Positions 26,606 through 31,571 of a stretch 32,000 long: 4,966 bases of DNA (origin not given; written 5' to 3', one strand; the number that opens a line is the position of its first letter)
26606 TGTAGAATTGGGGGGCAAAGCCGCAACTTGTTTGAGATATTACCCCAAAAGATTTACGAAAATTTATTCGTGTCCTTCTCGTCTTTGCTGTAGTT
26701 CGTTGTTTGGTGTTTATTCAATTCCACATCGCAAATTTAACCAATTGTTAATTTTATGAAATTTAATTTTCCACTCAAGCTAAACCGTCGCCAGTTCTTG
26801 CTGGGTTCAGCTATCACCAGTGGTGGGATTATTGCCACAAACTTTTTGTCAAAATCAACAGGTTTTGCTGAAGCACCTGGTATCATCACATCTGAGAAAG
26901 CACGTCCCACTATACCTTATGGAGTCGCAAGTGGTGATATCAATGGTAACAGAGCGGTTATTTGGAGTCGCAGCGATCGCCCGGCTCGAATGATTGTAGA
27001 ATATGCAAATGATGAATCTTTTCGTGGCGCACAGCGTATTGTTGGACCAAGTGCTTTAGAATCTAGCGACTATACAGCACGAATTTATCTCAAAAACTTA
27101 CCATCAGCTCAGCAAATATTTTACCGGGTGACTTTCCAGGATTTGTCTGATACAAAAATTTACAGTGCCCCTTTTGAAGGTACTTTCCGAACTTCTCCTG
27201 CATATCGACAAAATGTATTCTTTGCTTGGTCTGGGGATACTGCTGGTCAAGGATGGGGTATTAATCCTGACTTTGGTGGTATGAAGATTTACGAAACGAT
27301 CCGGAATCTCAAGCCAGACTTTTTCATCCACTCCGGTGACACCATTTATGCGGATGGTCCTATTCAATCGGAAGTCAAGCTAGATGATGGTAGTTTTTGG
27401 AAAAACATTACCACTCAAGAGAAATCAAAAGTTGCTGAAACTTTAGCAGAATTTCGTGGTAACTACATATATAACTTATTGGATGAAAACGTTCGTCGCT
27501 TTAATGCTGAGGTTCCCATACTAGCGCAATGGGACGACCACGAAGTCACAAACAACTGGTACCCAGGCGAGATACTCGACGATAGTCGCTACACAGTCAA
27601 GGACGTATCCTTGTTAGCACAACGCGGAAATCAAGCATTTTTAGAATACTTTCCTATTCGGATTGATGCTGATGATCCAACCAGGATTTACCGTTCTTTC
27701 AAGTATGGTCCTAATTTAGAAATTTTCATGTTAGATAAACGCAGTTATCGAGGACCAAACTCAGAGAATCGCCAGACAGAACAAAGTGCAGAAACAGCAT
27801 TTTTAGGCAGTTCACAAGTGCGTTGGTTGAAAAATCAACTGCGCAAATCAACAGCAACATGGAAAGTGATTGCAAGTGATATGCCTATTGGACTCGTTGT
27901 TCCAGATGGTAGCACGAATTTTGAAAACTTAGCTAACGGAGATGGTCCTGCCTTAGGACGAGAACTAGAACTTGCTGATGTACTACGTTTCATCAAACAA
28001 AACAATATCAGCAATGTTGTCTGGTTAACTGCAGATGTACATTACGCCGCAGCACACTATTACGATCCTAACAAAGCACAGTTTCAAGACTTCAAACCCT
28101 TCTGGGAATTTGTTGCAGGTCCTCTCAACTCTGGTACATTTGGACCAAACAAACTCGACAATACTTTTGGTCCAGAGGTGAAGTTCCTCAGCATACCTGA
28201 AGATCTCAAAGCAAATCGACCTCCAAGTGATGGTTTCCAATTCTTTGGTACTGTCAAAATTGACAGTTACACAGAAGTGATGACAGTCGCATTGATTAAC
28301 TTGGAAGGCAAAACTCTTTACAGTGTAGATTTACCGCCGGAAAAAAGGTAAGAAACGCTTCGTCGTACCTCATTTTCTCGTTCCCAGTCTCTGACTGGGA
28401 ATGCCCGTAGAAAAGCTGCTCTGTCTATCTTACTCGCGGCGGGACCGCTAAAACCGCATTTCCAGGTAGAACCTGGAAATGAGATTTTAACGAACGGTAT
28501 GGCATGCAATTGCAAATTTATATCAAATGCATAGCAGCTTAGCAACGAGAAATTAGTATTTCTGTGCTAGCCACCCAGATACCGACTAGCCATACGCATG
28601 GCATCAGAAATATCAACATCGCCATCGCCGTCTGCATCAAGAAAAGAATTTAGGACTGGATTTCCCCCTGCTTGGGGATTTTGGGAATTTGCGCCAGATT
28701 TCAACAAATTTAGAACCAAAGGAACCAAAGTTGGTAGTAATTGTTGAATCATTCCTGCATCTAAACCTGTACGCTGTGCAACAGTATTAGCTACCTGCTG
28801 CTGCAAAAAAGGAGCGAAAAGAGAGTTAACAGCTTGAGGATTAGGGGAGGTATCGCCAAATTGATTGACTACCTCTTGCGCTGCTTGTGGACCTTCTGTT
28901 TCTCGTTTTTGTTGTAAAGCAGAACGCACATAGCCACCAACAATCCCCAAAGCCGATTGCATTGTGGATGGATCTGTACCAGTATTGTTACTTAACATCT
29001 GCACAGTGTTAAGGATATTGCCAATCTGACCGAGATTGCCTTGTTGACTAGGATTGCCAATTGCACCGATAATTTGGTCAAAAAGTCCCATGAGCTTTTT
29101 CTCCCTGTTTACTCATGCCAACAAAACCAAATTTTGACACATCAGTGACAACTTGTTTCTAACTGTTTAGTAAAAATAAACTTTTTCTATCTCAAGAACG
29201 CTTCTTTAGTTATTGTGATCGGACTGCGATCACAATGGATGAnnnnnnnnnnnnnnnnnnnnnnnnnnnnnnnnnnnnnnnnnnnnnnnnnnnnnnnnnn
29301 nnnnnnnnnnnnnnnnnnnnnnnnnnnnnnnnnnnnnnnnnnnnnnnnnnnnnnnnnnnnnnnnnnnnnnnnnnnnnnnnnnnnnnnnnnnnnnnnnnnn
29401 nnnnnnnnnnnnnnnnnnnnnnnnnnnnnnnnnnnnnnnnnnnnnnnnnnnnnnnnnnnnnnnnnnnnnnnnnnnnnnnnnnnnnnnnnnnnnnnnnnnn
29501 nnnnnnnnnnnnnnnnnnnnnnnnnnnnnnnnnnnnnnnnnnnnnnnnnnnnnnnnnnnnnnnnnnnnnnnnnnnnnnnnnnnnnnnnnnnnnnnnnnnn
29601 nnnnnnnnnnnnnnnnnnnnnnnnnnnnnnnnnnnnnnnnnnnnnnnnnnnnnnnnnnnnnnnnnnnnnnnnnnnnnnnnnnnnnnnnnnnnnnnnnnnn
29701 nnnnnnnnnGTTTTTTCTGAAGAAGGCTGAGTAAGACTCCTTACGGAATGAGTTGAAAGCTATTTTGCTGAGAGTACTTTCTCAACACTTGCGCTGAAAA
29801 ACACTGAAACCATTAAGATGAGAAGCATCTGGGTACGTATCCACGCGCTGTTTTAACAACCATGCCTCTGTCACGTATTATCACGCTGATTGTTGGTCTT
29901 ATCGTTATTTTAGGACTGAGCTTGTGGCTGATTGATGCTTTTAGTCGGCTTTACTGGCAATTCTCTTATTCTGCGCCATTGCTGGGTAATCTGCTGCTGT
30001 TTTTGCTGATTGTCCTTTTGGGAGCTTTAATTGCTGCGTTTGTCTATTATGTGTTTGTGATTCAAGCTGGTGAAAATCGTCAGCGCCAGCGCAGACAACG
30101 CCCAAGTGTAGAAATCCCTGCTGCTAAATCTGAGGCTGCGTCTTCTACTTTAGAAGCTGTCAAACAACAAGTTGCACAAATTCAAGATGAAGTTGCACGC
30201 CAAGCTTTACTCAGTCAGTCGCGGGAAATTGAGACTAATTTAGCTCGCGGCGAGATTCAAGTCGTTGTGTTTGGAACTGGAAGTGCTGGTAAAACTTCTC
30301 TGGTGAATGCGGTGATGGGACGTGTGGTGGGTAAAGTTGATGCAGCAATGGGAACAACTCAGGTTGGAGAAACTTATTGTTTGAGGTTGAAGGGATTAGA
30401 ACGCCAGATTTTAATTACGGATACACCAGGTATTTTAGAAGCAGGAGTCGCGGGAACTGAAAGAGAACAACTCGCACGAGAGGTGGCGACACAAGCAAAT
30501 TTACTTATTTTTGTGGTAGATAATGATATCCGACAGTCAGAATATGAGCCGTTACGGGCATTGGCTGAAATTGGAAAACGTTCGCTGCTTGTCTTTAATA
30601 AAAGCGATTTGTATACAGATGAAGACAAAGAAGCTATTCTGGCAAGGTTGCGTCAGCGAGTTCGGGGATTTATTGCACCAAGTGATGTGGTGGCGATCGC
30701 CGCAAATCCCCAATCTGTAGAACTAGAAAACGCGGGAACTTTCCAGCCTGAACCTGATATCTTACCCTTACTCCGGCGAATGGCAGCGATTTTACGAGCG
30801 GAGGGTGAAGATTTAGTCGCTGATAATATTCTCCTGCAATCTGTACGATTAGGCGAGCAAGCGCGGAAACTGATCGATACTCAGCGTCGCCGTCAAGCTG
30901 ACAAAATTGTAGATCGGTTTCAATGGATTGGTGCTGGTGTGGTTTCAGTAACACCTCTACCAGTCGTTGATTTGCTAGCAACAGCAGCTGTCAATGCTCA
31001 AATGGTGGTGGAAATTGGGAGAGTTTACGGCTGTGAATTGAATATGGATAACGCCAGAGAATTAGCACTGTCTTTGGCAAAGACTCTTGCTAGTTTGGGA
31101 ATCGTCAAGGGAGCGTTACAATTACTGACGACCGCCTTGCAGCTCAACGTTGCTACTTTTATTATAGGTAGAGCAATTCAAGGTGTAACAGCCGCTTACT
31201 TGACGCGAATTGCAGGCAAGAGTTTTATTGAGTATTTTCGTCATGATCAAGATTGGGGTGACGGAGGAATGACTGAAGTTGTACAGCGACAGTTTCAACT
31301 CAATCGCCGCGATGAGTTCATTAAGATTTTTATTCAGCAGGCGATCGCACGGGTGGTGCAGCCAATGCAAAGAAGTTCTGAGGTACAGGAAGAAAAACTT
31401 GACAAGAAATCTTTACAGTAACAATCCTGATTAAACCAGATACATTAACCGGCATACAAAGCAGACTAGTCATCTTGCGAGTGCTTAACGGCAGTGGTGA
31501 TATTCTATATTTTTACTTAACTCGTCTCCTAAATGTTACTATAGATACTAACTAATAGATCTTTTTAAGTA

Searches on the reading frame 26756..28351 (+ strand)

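Call 59: search_protein_families(library=pfam, proteins=[window:26756-28351:+], max_evalue=0.01)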
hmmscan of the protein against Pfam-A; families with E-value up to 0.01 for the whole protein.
window:26756-28351:+ (531 aa): 2 families
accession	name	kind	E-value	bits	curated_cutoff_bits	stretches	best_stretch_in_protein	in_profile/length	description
PF09423.15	PhoD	-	7.9e-99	331.5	27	1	156-512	1-342/343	PhoD-like phosphatase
PF16655.11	PhoD_N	-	2e-19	70.4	30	1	56-146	2-90/90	PhoD-like phosphatase, N-terminal domain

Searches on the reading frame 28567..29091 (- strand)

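Call 59: search_protein_families(library=pfam, proteins=[window:28567-29091:-], max_evalue=0.01)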
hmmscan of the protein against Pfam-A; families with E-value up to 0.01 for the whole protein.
window:28567-29091:- (174 aa): 1 family
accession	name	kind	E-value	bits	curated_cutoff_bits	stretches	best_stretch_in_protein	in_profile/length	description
PF06078.17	DUF937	-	8e-08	33.2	25.4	1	97-130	99-132/135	Bacterial protein of unknown function (DUF937)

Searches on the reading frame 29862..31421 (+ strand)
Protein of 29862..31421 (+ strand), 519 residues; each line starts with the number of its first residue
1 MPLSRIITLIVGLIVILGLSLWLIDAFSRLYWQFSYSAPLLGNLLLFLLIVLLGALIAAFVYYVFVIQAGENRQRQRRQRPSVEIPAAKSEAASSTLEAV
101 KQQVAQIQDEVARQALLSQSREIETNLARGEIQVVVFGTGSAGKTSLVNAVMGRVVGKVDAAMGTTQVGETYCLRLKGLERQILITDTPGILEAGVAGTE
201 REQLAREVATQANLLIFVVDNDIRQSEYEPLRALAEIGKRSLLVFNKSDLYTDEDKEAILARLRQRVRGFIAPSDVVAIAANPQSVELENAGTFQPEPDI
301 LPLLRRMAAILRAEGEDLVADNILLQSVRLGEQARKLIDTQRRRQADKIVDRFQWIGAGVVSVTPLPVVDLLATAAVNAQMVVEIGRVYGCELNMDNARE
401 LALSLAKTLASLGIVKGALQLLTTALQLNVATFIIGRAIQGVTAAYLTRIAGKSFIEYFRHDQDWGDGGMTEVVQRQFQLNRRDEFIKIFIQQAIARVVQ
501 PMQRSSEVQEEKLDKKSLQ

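Call 59: search_protein_families(library=pfam, proteins=[window:29862-31421:+], max_evalue=0.01)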
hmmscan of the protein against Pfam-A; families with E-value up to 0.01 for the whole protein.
window:29862-31421:+ (519 aa): 7 families
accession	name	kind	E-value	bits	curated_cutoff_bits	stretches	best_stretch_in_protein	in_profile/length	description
PF05128.17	DUF697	-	4.5e-58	196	27.7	1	326-483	2-162/162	Domain of unknown function (DUF697)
PF01926.29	MMR_HSR1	-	6.6e-16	58.9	21.9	1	133-247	1-113/113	50S ribosome-binding GTPase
PF02421.24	FeoB_N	-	1.6e-07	31.4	27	1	133-266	2-133/156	Ferrous iron transport protein B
PF03193.22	RsgA_GTPase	-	9.4e-07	29.2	30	1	96-195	71-172/174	RsgA GTPase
PF00350.29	Dynamin_N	-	3e-06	27.8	27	1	134-165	1-32/168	Dynamin family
PF04548.22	AIG1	-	0.00025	20.9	27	1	133-209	2-74/212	AIG1 family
PF02492.25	cobW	-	0.0016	18.5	20.7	0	182-264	85-170/180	CobW/HypB/UreG, nucleotide-binding domain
